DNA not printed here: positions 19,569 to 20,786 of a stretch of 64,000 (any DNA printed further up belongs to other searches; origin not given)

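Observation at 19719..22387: Three-gene module of Dam methyltransferase, ParB/Srx-like nuclease-domain protein and PRTase-like protein, driven by the repeated promoter motif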

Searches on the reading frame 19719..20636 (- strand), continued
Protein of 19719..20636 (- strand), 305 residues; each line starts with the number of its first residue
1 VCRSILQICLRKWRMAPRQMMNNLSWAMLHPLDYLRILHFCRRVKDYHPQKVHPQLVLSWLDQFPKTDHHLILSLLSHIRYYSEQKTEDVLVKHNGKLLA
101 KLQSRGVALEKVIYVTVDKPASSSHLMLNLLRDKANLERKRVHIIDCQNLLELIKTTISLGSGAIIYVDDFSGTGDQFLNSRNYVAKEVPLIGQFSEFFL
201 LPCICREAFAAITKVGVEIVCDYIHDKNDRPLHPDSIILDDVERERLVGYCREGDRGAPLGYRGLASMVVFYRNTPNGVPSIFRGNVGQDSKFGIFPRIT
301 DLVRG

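Call 62: fold_search(model_id=the predicted structure, library=pdb)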
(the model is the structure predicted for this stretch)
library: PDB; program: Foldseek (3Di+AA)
matches with E <= 10: 1171; with E <= 0.001: 3
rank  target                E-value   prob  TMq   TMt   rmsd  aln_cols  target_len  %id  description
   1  5vog                  3.3e-04  1.00  0.36  0.55   8.6       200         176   12  Crystal Structure of a Hypothetical Protein from Neisseria gonorrhoeae with bound ppGpp (released 2017-05-24)
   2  2yzk_A                5.0e-04  1.00  0.28  0.43   5.3       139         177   14  Crystal structure of orotate phosphoribosyltransferase from Aeropyrum pernix (released 2007-11-06)
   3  2yzk_B                5.0e-04  1.00  0.27  0.42   5.1       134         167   16  Crystal structure of orotate phosphoribosyltransferase from Aeropyrum pernix (released 2007-11-06)
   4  2yzk_C                1.4e-03  1.00  0.28  0.45   4.9       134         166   15  Crystal structure of orotate phosphoribosyltransferase from Aeropyrum pernix (released 2007-11-06)
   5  2aee_B                1.4e-03  1.00  0.29  0.39   4.6       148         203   13  Crystal structure of Orotate phosphoribosyltransferase from Streptococcus pyogenes (released 2005-09-06)
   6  2aee_A                1.9e-03  1.00  0.31  0.42   4.2       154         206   12  Crystal structure of Orotate phosphoribosyltransferase from Streptococcus pyogenes (released 2005-09-06)
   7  4rv4_B                2.8e-03  0.99  0.32  0.41  12.3       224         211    8  2.65 Angstrom Resolution Crystal Structure of an orotate phosphoribosyltransferase from Bacillus anthracis str. 'Ames  (released 2014-12-17)
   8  7san_B                2.9e-03  1.00  0.30  0.40   5.1       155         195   14  Crystal structure of human hypoxanthine guanine phosphoribzosyltransferase in complex with (4S,7S)-7-hydroxy-4-((guani (released 2022-05-18)
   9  1qk3_A                3.7e-03  0.98  0.29  0.35   8.0       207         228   12  TOXOPLASMA GONDII HYPOXANTHINE-GUANINE PHOSPHORIBOSYLTRANSFERASE GMP COMPLEX (released 1999-10-17)
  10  1v9s_D                3.9e-03  1.00  0.28  0.39   4.1       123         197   12  Crystal structure of TT0130 protein from Thermus thermophilus HB8 (released 2005-03-29)
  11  8tpv_D                3.9e-03  1.00  0.32  0.41   4.7       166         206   12  Structure of human hypoxanthine guanine phosphoribzosyltransferase in complex with [2S,4R]-4-Guanin-9-yl-2-(2-phosphon (released 2024-05-08)
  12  4raq_C                4.4e-03  1.00  0.29  0.39   5.7       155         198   12  Aza-acyclic nucleoside phosphonates containing a second phosphonate group as inhibitors of the human, Plasmodium falci (released 2015-01-07)
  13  6wn8_A                4.7e-03  1.00  0.28  0.37   6.7       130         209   15  2.70 Angstrom Resolution Crystal Structure of Uracil Phosphoribosyl Transferase from Klebsiella pneumoniae (released 2020-05-06)
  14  4rv4_C                4.7e-03  1.00  0.31  0.42   6.1       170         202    9  2.65 Angstrom Resolution Crystal Structure of an orotate phosphoribosyltransferase from Bacillus anthracis str. 'Ames  (released 2014-12-17)
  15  1v9s_A                5.3e-03  1.00  0.28  0.39   4.1       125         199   12  Crystal structure of TT0130 protein from Thermus thermophilus HB8 (released 2005-03-29)
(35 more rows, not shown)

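Call 63: search_protein_families(library=pfam, proteins=[L051:2953-3819:+, L051:3446-4015:+, L051:4067-4531:+, L051:4932-5954:+, L051:5929-6783:+, L050:2369-4381:+, L050:4636-5919:-, L050:6040-6579:+, L050:6444-7811:+, L050:1569-2207:+], max_evalue=0.001)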
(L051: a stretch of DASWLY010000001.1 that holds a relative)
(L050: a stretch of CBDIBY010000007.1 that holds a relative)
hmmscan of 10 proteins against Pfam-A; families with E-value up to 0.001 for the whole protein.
L051:2953-3819:+ (288 aa): 0 families

L051:3446-4015:+ (189 aa): 0 families

L051:4067-4531:+ (154 aa): 0 families

L051:4932-5954:+ (340 aa): 1 family
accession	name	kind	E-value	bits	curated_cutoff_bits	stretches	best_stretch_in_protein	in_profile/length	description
PF02195.25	ParB_N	-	7e-15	55.3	26.3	1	35-109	5-78/95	ParB N-terminal domain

L051:5929-6783:+ (284 aa): 1 family
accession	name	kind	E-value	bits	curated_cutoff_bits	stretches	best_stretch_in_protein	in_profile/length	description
PF24390.1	PRTase-CE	-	1.9e-41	143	27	1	36-271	2-253/253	PRTase-CE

L050:2369-4381:+ (670 aa): 1 family
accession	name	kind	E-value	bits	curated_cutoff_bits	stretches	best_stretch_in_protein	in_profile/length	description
PF02195.25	ParB_N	-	1.1e-13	51.5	26.3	1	365-438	5-77/95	ParB N-terminal domain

L050:4636-5919:- (427 aa): 2 families
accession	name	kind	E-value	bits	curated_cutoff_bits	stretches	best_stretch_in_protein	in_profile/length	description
PF03050.20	DDE_Tnp_IS66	-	8.6e-30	104.5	23.1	1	137-397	3-283/284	Transposase IS66 family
PF13005.12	zf-IS66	-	3.1e-08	34.4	27.3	1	74-122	1-46/46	zinc-finger binding domain of transposase IS66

L050:6040-6579:+ (179 aa): 1 family
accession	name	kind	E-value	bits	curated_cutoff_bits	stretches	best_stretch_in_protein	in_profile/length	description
PF24390.1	PRTase-CE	-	8.8e-29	101.6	27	1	1-167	80-253/253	PRTase-CE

L050:6444-7811:+ (455 aa): 1 family
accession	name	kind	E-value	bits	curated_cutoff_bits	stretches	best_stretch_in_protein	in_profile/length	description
PF02086.21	MethyltransfD12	-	9.6e-14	52.2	22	1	197-385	83-243/253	D12 class N6 adenine-specific DNA methyltransferase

L050:1569-2207:+ (212 aa): 0 families

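Call 74: search_protein_families(library=pfam, proteins=[L052:5998-7254:+, L052:7381-8502:+, L059:5803-6825:+, L059:6780-8708:+, L059:8705-9652:+, L059:9645-10814:+], max_evalue=0.001)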
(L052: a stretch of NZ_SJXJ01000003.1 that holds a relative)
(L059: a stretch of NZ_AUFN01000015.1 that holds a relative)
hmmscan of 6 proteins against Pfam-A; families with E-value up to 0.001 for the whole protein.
L052:5998-7254:+ (418 aa): 2 families
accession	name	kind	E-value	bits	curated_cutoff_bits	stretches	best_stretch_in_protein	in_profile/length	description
PF24390.1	PRTase-CE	-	6.4e-35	121.7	27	1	28-275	2-253/253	PRTase-CE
PF24409.1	wHTH-PRTase_assc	-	1.1e-10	41.9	27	1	331-416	2-83/83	wHTH-PRTase associated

L052:7381-8502:+ (373 aa): 1 family
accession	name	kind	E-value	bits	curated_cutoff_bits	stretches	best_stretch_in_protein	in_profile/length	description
PF00078.32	RVT_1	-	9.3e-26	91.2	29.6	1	82-297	1-205/205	Reverse transcriptase (RNA-dependent DNA polymerase)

L059:5803-6825:+ (340 aa): 1 family
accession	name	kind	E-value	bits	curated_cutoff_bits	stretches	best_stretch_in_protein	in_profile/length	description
PF24390.1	PRTase-CE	-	1e-46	160.3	27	1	73-339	2-253/253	PRTase-CE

L059:6780-8708:+ (642 aa): 1 family
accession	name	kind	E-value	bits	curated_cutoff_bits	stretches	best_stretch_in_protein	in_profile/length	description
PF24389.1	ORC-CDC6-like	-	1.9e-134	449.9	27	1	31-599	2-571/571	ORC-CDC6-like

L059:8705-9652:+ (315 aa): 0 families

L059:9645-10814:+ (389 aa): 2 families
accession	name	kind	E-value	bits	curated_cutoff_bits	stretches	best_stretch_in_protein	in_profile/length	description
PF02384.22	N6_Mtase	-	9.6e-09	35.4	20.4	1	13-200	27-228/311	N-6 DNA Methylase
PF05175.20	MTS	-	0.00063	19.9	23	0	31-155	31-139/170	Methyltransferase small domain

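Call 79: search_protein_representatives(alignment_id=A2)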
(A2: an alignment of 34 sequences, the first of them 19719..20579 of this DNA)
Query: 34 sequences, 282 profile positions. Proteins with E-value up to 0.001 (for the whole library): 1440; up to 1e-10: 326; up to 1e-30: 74. The best 150 are listed.
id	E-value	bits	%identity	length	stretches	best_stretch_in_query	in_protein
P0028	1.8e-122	424.5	-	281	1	4-280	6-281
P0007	6.8e-118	409.5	-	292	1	2-281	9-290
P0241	4.4e-106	370.8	-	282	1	11-280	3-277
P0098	1.4e-105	369.1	-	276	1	11-281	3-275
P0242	1.9e-104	365.4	-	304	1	3-281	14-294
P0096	1.4e-102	359.3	-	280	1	11-280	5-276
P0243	1.3e-99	349.6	-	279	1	12-281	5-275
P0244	5.0e-99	347.6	-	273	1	13-280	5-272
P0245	2.2e-97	342.2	-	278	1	10-280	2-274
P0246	7.3e-97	340.5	-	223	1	59-280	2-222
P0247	4.6e-96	337.9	-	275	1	12-280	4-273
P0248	5.6e-96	337.6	-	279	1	10-280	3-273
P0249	1.1e-95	336.7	-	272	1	15-279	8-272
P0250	9.5e-93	327.0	-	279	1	11-280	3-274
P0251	2.4e-90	319.2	-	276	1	13-280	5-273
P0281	1.4e-46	175.5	-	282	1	10-280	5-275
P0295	2.1e-35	138.8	-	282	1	18-280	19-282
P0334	3.1e-23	99.0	-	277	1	15-276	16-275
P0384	1.0e-15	74.3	-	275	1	18-276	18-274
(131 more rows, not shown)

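Call 80: find_encoding_contigs(protein=P0281, flank=5000, max_places=2)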
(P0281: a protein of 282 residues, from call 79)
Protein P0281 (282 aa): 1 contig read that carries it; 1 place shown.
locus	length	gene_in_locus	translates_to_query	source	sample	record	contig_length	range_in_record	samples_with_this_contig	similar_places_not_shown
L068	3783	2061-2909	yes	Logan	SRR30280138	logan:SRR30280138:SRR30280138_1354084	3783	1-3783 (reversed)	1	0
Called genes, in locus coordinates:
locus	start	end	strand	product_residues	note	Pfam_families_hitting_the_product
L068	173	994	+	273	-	PF02086:MethyltransfD12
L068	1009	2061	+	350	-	PF02195:ParB_N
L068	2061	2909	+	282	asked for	PF24390:PRTase-CE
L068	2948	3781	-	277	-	?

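Call 81: find_encoding_contigs(protein=P0295, flank=5000, max_places=2)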
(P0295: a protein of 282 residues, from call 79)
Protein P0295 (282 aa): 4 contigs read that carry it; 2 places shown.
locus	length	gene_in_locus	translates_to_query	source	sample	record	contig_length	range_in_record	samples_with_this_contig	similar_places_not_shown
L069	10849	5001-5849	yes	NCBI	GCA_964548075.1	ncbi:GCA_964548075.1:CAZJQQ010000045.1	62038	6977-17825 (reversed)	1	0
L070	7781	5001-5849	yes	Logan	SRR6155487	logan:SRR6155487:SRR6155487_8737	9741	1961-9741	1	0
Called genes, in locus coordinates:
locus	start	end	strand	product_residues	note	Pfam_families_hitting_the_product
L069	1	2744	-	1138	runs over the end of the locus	PF00176:SNF2-rel_dom, PF04851:ResIII (faint), PF00271:Helicase_C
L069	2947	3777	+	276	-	PF02086:MethyltransfD12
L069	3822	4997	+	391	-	PF02195:ParB_N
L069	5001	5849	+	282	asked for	PF24390:PRTase-CE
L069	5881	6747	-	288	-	-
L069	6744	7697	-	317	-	PF00005:ABC_tran, PF13304:AAA_21 (weak)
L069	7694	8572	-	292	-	PF12679:ABC2_membrane_2 (faint)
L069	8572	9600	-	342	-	PF00005:ABC_tran, PF13304:AAA_21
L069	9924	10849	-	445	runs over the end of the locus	PF00144:Beta-lactamase, PF11954:DUF3471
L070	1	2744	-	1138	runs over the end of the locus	PF00176:SNF2-rel_dom, PF04851:ResIII (faint), PF00271:Helicase_C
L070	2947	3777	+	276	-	PF02086:MethyltransfD12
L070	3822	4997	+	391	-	PF02195:ParB_N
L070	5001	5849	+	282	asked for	PF24390:PRTase-CE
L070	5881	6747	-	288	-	-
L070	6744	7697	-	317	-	PF00005:ABC_tran, PF13304:AAA_21 (weak)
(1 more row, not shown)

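Call 82: find_encoding_contigs(protein=P0334, flank=5000, max_places=2)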
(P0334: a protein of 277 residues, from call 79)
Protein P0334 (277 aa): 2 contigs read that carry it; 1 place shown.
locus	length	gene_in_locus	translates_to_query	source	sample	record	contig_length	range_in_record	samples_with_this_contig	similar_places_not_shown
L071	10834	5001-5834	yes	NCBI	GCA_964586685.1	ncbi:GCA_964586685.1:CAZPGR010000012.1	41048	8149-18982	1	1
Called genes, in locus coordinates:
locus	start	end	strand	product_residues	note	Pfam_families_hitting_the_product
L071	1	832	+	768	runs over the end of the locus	PF24389:ORC-CDC6-like, PF13289:SIR2_2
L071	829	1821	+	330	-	PF23400:CARF_Card1 (faint)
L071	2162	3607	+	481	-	-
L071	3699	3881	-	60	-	-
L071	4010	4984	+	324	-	PF02195:ParB_N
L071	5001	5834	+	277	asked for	PF24390:PRTase-CE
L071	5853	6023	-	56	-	-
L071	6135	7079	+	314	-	PF01555:N6_N4_Mtase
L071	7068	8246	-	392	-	-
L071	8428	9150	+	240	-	PF01878:EVE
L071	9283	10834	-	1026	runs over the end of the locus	PF00580:UvrD-helicase, PF01443:Viral_helicase1 (faint), PF13245:AAA_19, PF21445:ADDB_N (weak), PF13361:UvrD_C, PF13538:UvrD_C_2 (weak), PF12705:PDDEXK_1, PF01930:Cas_Cas4 (weak), +2 more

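Call 83: find_encoding_contigs(protein=P0384, flank=5000, max_places=2)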
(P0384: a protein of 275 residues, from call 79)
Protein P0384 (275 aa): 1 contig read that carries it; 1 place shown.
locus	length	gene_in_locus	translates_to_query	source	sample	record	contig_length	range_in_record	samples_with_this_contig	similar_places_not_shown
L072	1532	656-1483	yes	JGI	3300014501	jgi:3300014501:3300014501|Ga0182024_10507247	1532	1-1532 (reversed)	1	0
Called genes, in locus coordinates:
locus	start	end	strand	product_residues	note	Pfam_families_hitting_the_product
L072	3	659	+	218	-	?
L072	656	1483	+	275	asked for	PF24390:PRTase-CE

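Call 95: search_protein_families(library=padloc, proteins=[L059:6780-8708:+, L059:8705-9652:+, L059:9645-10814:+, L071:4010-4984:+, L071:6135-7079:+], max_evalue=0.001)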
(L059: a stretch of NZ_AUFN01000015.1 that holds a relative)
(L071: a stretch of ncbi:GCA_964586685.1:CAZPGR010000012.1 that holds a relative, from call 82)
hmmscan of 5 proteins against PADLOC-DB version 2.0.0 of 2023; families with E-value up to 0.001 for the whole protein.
L059:6780-8708:+ (642 aa): 1 family
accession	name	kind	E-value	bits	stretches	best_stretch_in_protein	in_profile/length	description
PDLC04140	mad8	-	4.9e-06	24.3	1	56-245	23-207/314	mads_8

L059:8705-9652:+ (315 aa): 5 families
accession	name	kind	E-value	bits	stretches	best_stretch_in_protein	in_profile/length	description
PDLC01913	CARF6--CARF_CARF_CARF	-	3e-95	317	1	6-303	5-303/305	-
PDLC01920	CARF6--CARF_CARF_CARF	-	3.2e-32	110.1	1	78-299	73-294/297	-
PDLC01922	CARF6--CARF_CARF_CARF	-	1.5e-24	84.9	1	87-282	95-277/295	-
PDLC01914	CARF6--CARF_CARF_CARF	-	3.3e-11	41.1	1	87-299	97-308/311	-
PDLC01911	CARF6--CARF_CARF_CARF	-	4.4e-05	21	1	159-284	181-303/325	-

L059:9645-10814:+ (389 aa): 12 families
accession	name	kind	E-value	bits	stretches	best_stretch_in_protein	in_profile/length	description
PDLC03285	MTase_II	-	2.9e-18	64.2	1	13-202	16-215/413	Type II methyltransferase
PDLC04134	mad2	-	1.1e-14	52.1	1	8-205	267-447/492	mads_2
PDLC03267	MTase_II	-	7.2e-09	33.1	1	7-201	9-214/539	Type II methyltransferase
PDLC03258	MTase_II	-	2.6e-06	24.8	1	13-203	24-201/366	Type II methyltransferase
PDLC03027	MTase_I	-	2.6e-05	20.9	1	14-194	160-357/810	Type I methyltransferase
PDLC03719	oMTase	-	4.1e-05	20.7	1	13-128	27-140/387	orphan methyltransferase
PDLC03021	MTase_I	-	6.7e-05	19.9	0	101-190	270-362/491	Type I methyltransferase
PDLC03357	MTase_II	-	0.00015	18.3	1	13-194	122-324/620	Type II methyltransferase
PDLC03293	MTase_II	-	0.0002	18.2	0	12-202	17-206/427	Type II methyltransferase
PDLC03226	MTase_II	-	0.00035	17.3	1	13-113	18-138/579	Type II methyltransferase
PDLC03022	MTase_I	-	0.00073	15.9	0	100-162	296-363/857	Type I methyltransferase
PDLC03335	MTase_II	-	0.00087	16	0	30-200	101-300/607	Type II methyltransferase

L071:4010-4984:+ (324 aa): 0 families

L071:6135-7079:+ (314 aa): 53 families (the best 25 are shown)
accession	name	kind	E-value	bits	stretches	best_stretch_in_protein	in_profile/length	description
PDLC03353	MTase_II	-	5.3e-39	132.3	1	21-273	6-250/260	Type II methyltransferase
PDLC03387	MTase_II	-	2.5e-33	113.5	2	103-274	120-276/289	Type II methyltransferase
PDLC03371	MTase_II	-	6.4e-29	99.3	1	26-274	12-253/260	Type II methyltransferase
PDLC03259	MTase_II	-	1.9e-25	87.6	2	43-108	21-87/423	Type II methyltransferase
PDLC03350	MTase_II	-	4e-24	83.6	1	26-274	59-296/312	Type II methyltransferase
PDLC03299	MTase_II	-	2.4e-22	77.8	1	38-274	27-258/296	Type II methyltransferase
PDLC03303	MTase_II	-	2.3e-20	70.7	2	43-165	22-148/668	Type II methyltransferase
PDLC03230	MTase_II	-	3e-18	64.2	1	39-268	49-277/360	Type II methyltransferase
PDLC03283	MTase_II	-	2e-16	58.2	1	212-275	210-273/352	Type II methyltransferase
PDLC03252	MTase_II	-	4.1e-15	54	2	114-272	212-352/365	Type II methyltransferase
PDLC03336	MTase_II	-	1.1e-14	52.4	2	26-90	30-95/421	Type II methyltransferase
PDLC03309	MTase_II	-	3.9e-14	50.3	2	102-265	192-335/353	Type II methyltransferase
PDLC03216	MTase_II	-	1e-13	49.1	1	121-275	115-257/364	Type II methyltransferase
PDLC03276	MTase_II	-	1.7e-13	48.6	1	36-265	155-392/404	Type II methyltransferase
PDLC03246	MTase_II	-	3.2e-12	44.2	1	35-272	122-365/376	Type II methyltransferase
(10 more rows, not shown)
